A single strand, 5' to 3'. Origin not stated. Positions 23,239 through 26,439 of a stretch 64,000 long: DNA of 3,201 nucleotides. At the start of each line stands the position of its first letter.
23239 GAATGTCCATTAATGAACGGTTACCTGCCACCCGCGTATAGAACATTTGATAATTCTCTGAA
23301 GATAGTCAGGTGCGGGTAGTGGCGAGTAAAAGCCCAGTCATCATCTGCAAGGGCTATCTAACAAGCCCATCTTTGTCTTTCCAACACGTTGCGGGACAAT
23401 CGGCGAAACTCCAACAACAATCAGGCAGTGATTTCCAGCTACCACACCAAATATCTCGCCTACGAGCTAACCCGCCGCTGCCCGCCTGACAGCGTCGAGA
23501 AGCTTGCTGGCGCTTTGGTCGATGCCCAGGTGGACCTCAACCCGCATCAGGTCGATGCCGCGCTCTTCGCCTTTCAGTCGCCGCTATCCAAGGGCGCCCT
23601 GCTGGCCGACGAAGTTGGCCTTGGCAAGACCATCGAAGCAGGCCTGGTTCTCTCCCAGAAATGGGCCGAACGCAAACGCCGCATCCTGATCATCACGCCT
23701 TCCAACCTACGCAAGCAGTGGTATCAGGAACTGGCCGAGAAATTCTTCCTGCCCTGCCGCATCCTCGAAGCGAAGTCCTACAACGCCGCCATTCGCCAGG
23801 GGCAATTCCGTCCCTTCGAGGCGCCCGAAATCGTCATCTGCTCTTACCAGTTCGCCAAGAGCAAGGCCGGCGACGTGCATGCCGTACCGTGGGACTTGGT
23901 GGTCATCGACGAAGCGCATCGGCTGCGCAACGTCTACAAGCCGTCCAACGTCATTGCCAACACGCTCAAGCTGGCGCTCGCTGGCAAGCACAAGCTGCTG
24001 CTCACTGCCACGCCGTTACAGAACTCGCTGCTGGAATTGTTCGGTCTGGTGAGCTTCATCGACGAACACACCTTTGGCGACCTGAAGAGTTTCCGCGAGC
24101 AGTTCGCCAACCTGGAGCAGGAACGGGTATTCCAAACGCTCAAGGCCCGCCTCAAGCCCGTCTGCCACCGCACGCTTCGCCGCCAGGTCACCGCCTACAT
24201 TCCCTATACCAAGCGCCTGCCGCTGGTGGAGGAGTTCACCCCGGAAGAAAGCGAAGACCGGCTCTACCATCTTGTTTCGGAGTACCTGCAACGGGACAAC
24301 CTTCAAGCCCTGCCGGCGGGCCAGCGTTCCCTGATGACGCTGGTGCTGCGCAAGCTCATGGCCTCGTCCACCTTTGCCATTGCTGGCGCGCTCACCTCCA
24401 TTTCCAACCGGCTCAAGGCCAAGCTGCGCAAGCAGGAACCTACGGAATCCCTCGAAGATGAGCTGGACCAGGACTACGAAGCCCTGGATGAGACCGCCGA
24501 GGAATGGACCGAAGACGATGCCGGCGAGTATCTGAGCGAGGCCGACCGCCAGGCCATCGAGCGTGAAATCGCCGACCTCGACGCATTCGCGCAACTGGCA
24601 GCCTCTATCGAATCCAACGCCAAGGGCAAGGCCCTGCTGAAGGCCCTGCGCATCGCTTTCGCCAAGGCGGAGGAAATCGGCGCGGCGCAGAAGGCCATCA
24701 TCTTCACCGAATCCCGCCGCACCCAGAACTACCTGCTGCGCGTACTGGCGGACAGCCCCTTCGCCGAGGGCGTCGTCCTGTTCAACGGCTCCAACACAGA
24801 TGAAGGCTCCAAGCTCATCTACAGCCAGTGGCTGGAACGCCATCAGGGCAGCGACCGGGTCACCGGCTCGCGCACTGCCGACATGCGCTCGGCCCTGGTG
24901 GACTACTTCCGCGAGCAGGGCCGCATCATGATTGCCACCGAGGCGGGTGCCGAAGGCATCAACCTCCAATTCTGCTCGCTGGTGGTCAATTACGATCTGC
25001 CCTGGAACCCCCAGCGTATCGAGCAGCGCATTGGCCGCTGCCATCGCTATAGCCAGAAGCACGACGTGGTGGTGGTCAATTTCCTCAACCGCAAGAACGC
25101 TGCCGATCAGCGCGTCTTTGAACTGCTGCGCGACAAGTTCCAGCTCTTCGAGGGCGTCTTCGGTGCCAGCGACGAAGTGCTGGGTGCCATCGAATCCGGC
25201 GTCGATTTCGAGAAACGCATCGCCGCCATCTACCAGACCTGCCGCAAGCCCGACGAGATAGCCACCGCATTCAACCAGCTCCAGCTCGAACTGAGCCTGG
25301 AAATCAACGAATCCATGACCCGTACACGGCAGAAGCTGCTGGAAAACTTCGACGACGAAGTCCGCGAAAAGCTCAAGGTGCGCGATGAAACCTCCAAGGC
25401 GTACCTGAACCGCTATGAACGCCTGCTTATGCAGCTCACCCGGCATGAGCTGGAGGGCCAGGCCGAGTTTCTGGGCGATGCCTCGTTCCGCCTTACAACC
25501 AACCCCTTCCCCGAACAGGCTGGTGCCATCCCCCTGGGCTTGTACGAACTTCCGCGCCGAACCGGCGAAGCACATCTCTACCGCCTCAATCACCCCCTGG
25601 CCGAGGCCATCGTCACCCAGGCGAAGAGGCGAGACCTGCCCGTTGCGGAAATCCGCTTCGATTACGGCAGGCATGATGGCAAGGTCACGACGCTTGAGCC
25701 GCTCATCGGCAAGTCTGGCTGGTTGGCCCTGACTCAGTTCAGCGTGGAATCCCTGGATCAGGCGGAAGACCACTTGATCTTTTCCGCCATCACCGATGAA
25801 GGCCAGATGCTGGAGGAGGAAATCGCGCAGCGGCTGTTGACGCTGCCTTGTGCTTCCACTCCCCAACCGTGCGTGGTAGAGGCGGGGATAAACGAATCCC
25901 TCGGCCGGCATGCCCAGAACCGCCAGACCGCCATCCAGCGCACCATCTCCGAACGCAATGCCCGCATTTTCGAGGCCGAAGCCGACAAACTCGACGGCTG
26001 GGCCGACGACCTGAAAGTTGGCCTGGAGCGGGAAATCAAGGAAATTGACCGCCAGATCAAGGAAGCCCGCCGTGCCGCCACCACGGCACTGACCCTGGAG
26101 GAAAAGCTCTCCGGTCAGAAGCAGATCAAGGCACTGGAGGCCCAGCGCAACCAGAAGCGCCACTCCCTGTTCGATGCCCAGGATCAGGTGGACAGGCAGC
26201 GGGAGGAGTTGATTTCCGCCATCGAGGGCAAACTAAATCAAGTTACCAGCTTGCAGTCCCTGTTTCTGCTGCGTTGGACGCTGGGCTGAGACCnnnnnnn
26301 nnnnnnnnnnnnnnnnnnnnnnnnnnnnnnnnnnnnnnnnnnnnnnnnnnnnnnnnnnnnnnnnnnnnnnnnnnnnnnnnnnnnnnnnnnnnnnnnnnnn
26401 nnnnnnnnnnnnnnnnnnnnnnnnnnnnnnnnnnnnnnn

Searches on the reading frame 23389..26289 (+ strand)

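Call 42: search_protein_families(library=pfam, proteins=[window:23389-26289:+], max_evalue=0.00001)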
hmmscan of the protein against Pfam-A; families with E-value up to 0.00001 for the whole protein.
window:23389-26289:+ (966 aa): 4 families
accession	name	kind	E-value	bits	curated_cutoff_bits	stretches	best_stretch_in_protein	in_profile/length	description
PF00176.29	SNF2-rel_dom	-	3.3e-36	125.3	24.9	1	67-299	17-252/290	SNF2-related domain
PF00271.37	Helicase_C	-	2.4e-18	66.8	23.5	1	479-554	31-109/110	Helicase conserved C-terminal domain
PF00270.35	DEAD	-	1.2e-09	38.5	26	1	70-210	17-161/167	DEAD/DEAH box helicase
PF04851.21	ResIII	-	5.3e-08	33.4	22.5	1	65-209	21-162/164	Type III restriction enzyme, res subunit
